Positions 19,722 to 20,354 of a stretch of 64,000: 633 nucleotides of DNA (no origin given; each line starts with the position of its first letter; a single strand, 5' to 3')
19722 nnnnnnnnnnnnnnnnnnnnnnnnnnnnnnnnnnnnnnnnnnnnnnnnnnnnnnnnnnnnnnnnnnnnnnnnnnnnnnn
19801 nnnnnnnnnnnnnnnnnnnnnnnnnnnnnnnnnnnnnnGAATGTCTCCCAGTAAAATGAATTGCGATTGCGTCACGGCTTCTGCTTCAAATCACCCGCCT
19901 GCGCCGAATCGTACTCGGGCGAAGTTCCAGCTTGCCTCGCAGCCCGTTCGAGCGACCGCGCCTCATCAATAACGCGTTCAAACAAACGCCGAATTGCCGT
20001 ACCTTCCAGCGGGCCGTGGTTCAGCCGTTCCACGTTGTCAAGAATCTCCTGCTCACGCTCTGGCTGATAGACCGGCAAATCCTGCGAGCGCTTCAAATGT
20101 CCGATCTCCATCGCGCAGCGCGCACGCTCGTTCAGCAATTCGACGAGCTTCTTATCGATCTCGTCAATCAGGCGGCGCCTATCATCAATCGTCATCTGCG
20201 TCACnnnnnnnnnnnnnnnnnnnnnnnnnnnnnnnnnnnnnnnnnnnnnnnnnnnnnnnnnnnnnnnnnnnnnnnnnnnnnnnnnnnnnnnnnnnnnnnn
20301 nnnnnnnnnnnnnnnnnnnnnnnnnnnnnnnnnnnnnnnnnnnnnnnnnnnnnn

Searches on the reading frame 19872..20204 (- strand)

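Call 86: search_protein_families(library=pfam, proteins=[window:19872-20204:-], max_evalue=0.01)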
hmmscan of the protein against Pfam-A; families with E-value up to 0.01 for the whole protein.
window:19872-20204:- (110 aa): 2 families
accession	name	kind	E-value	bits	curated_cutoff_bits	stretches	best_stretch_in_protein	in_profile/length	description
PF01817.26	CM_2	-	1.3e-24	86.6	27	1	10-86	2-79/80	Chorismate mutase type II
PF13404.12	HTH_AsnC-type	-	0.0065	16.7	27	0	13-31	1-19/42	AsnC-type helix-turn-helix domain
